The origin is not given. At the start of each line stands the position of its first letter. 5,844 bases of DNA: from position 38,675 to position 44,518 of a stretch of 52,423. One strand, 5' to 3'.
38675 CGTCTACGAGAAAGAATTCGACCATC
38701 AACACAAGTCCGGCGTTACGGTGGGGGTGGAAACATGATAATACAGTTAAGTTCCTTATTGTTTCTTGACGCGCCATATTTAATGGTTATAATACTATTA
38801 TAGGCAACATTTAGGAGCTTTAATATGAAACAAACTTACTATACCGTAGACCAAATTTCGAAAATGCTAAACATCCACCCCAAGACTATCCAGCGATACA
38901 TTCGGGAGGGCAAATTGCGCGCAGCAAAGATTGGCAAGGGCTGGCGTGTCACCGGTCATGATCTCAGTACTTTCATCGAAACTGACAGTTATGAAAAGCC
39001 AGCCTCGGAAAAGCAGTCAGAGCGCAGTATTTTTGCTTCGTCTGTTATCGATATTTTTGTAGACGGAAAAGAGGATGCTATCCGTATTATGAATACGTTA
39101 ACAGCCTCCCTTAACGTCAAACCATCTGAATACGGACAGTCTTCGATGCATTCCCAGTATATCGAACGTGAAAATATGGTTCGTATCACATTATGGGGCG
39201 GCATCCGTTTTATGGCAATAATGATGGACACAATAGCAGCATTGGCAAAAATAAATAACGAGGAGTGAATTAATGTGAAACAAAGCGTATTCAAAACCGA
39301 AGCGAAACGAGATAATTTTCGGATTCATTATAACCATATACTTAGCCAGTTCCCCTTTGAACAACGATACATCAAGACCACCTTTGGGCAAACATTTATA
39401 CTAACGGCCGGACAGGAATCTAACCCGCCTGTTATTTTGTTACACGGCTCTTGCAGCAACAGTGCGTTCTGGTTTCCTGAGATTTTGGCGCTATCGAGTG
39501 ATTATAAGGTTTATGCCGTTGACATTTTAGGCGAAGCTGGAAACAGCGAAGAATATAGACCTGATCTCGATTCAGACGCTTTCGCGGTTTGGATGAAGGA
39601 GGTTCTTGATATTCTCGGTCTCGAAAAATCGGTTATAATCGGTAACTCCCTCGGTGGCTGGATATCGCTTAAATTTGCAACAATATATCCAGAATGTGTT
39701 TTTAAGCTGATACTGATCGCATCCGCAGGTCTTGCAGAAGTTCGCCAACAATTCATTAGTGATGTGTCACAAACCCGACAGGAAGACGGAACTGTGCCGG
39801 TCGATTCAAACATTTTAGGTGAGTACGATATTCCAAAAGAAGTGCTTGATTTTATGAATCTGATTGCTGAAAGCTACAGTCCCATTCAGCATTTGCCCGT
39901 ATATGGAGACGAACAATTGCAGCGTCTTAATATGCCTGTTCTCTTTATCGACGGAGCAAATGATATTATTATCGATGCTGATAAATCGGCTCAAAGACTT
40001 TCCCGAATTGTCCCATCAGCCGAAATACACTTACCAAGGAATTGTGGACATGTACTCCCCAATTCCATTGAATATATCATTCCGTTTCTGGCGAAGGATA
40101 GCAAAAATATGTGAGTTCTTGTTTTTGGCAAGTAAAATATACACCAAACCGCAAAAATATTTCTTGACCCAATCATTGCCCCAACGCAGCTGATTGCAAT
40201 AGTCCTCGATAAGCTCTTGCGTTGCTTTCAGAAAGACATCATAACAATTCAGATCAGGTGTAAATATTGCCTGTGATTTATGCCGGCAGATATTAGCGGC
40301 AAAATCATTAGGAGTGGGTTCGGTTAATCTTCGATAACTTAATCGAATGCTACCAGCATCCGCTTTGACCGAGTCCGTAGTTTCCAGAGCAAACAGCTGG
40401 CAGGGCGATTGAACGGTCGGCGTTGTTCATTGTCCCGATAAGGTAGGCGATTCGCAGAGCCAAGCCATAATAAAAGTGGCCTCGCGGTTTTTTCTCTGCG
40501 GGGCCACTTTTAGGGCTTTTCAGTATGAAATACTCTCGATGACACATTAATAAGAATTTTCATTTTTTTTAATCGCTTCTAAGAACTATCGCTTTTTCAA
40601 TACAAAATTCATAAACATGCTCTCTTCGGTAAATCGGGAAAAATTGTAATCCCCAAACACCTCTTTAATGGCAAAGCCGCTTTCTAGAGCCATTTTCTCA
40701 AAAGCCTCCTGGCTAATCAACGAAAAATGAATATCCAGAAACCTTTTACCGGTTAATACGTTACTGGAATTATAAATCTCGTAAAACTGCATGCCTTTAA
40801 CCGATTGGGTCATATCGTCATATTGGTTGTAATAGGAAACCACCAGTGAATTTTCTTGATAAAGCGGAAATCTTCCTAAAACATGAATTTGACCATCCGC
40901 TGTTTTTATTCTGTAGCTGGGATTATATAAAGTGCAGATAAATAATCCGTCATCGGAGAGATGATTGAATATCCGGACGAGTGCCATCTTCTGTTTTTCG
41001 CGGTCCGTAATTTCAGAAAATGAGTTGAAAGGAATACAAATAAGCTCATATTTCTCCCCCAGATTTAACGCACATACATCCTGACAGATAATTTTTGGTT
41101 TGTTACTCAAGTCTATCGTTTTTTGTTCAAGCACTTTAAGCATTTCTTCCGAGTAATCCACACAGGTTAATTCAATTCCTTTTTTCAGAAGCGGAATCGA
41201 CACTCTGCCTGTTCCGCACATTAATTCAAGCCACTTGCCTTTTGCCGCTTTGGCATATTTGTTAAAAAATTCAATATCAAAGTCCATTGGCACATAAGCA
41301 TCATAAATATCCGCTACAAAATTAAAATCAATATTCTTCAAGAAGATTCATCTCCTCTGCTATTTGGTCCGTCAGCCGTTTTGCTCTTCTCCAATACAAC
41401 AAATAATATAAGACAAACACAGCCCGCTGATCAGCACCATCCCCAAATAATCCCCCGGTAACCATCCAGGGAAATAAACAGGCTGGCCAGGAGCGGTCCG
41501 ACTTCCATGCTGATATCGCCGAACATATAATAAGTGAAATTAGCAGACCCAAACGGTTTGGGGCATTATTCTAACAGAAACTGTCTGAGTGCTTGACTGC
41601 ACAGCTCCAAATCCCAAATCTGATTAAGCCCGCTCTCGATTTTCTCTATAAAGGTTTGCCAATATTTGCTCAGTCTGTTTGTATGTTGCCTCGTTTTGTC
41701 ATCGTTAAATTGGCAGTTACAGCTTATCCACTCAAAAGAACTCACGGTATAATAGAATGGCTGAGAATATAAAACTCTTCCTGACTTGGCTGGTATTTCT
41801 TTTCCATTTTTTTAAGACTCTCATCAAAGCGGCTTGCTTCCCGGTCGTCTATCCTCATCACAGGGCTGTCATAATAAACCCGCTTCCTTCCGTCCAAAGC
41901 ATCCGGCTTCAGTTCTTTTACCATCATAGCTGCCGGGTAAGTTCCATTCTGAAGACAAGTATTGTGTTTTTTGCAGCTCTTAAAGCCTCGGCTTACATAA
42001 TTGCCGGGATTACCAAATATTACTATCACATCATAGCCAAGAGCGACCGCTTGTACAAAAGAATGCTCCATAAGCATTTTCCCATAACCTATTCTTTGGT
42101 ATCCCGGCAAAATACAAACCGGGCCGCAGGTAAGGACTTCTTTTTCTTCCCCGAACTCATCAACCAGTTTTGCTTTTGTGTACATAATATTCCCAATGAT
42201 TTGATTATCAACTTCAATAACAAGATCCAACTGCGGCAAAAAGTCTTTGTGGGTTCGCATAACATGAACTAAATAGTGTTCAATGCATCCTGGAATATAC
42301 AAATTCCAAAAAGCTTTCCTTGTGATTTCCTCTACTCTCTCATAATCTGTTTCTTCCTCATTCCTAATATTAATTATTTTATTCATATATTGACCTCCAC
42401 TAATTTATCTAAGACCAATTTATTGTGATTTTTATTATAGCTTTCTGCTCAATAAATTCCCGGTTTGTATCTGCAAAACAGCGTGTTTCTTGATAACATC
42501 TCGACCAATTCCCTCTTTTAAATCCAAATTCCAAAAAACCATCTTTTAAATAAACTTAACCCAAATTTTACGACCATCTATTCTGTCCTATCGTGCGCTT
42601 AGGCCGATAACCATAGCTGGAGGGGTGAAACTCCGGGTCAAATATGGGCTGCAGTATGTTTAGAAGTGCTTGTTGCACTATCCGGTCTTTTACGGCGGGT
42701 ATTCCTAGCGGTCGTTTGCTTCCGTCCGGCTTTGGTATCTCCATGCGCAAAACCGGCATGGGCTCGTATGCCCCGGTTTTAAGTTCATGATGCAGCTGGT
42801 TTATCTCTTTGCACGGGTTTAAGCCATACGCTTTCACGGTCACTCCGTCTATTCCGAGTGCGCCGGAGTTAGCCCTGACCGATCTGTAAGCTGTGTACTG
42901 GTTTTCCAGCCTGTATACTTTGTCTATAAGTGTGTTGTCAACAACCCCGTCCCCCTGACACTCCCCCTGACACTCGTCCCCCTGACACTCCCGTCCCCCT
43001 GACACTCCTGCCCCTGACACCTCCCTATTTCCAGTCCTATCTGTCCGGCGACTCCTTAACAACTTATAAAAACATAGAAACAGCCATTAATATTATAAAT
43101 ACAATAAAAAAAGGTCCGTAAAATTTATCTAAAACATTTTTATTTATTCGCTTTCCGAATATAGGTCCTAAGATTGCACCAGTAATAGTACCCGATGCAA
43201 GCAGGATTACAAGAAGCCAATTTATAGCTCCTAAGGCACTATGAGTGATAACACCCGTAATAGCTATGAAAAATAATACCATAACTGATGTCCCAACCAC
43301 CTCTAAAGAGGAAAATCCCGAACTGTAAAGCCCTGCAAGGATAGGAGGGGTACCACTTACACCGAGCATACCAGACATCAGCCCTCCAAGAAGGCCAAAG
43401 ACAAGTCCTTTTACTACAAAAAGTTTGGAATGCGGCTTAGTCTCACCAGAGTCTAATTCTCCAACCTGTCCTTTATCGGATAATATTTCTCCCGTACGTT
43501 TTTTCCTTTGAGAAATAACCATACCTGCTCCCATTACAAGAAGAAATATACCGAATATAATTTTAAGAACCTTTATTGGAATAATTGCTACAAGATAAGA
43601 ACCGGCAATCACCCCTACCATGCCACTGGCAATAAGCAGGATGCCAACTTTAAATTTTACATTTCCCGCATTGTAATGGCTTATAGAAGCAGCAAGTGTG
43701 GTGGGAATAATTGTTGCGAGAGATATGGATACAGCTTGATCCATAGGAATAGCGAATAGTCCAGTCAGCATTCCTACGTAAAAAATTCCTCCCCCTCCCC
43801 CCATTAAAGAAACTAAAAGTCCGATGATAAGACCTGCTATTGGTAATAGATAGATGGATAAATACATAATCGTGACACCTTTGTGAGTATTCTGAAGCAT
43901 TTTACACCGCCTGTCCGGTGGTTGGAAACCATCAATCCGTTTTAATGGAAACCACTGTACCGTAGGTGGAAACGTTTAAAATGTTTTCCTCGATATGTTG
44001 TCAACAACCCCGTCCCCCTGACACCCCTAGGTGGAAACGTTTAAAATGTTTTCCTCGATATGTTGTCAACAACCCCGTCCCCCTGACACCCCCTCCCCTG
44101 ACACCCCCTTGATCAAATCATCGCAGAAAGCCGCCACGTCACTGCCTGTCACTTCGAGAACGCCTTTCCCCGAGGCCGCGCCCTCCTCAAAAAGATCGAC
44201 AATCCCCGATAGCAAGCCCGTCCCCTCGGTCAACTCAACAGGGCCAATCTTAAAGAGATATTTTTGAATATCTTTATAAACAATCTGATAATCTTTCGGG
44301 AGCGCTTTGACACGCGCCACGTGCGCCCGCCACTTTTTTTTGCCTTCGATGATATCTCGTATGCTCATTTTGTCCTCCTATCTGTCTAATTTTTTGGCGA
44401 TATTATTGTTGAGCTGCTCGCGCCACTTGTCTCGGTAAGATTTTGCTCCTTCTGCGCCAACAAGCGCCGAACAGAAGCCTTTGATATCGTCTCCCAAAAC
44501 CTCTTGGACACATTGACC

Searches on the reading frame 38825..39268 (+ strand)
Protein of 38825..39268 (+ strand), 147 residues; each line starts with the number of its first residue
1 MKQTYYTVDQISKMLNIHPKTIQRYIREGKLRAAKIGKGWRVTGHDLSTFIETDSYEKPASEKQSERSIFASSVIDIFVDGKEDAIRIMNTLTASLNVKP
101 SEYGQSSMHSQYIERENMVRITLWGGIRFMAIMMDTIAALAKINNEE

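Call 69: search_protein_families(library=pfam, proteins=[window:38825-39268:+], max_evalue=0.001)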
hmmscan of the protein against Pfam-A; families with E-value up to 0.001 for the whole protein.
window:38825-39268:+ (147 aa): 3 families
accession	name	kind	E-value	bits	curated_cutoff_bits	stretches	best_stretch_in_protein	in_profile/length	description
PF12728.13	HTH_17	-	9.3e-16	58.3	27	1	5-53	1-49/51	Helix-turn-helix domain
PF00376.29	MerR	-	1.3e-05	25.3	28.2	1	7-41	1-36/38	MerR family regulatory protein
PF13411.12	MerR_1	-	5.2e-05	23.7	21.6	1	6-41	1-36/69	MerR HTH family regulatory protein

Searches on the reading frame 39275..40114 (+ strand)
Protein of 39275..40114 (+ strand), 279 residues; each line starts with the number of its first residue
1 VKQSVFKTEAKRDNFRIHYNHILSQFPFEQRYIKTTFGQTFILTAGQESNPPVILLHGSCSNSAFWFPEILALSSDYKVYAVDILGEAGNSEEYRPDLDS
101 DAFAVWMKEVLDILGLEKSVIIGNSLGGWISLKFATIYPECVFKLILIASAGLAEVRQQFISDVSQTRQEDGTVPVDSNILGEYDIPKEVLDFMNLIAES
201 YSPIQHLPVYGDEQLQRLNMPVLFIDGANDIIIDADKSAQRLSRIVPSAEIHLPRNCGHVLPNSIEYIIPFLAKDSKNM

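Call 10: search_protein_families(library=pfam, proteins=[window:39275-40114:+], max_evalue=0.001)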
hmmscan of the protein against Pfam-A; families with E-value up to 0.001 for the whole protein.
window:39275-40114:+ (279 aa): 5 families
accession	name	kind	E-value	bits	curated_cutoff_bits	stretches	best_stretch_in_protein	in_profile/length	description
PF00561.26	Abhydrolase_1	-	3.6e-21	76.4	25.8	1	51-161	1-118/245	alpha/beta hydrolase fold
PF12697.13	Abhydrolase_6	-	3e-12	48.1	26.3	1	53-262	1-206/217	Alpha/beta hydrolase family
PF12146.15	Hydrolase_4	-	1.9e-10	40.9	27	1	53-155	7-114/239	Serine aminopeptidase, S33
PF03096.20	Ndr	-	3.6e-07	29.6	23.3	1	55-155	34-137/283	Ndr family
PF12695.13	Abhydrolase_5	-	0.00058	20.1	27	0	115-178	55-118/164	Alpha/beta hydrolase family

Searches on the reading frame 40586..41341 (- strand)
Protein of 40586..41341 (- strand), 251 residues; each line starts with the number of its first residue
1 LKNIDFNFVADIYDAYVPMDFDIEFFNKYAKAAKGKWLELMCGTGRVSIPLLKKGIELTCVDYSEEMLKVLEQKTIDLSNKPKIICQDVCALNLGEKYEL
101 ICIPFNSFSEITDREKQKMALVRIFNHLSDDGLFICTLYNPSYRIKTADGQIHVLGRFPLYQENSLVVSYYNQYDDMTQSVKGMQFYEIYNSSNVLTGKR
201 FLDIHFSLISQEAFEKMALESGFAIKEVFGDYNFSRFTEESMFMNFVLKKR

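Call 10: search_protein_families(library=pfam, proteins=[window:40586-41341:-], max_evalue=0.001)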
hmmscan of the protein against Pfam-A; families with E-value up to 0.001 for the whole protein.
window:40586-41341:- (251 aa): 6 families
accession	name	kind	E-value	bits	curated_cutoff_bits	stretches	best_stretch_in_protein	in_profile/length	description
PF13649.12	Methyltransf_25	-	1.6e-11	45.2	27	1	38-132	2-97/97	Methyltransferase domain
PF08242.18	Methyltransf_12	-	1.2e-08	36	30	1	38-134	1-98/98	Methyltransferase domain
PF08241.18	Methyltransf_11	-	9.4e-08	33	21.2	1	38-136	1-95/95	Methyltransferase domain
PF13489.12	Methyltransf_23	-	1.3e-07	31.9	27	1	31-226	20-162/164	Methyltransferase domain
PF03848.20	TehB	-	7e-05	22.8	20.4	1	34-101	31-99/193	Tellurite resistance protein TehB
PF05401.17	NodS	-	0.00066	20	24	1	34-136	44-144/201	Nodulation protein S (NodS)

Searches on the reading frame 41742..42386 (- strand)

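Call 10: search_protein_families(library=pfam, proteins=[window:41742-42386:-], max_evalue=0.001)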
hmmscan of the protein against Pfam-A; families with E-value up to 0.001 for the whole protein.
window:41742-42386:- (214 aa): 2 families
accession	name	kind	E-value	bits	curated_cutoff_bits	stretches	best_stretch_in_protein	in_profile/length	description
PF00583.31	Acetyltransf_1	-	1.3e-06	29.2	20.7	1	25-135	3-110/116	Acetyltransferase (GNAT) family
PF13508.13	Acetyltransf_7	-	2.3e-05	25.1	27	1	55-121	6-65/84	Acetyltransferase (GNAT) domain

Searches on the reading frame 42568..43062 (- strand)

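Call 69: search_protein_families(library=pfam, proteins=[window:42568-43062:-], max_evalue=0.001)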
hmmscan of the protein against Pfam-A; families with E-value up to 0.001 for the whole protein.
window:42568-43062:- (164 aa): 1 family
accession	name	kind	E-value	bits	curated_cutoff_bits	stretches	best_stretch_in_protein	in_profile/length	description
PF00078.32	RVT_1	-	3.9e-08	33.7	29.6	1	109-159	1-51/205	Reverse transcriptase (RNA-dependent DNA polymerase)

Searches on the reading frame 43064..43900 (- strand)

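Call 10: search_protein_families(library=pfam, proteins=[window:43064-43900:-], max_evalue=0.001)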
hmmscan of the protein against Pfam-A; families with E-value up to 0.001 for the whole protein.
window:43064-43900:- (278 aa): 1 family
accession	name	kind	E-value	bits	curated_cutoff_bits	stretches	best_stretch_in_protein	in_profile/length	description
PF01925.25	TauE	-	4.2e-42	144.9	32.6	1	21-276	3-237/237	Sulfite exporter TauE/SafE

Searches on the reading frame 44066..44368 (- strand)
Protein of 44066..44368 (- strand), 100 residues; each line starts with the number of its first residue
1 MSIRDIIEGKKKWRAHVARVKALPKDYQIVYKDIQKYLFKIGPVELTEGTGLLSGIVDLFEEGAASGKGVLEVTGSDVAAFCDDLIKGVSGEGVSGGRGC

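Call 69: search_protein_families(library=pfam, proteins=[window:44066-44368:-], max_evalue=0.001)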
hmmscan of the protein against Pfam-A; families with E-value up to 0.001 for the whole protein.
window:44066-44368:- (100 aa): 1 family
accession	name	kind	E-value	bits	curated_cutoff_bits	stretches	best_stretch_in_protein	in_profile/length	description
PF06304.16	DUF1048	-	1.6e-32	112.4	29.6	1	5-89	2-86/102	Protein of unknown function (DUF1048)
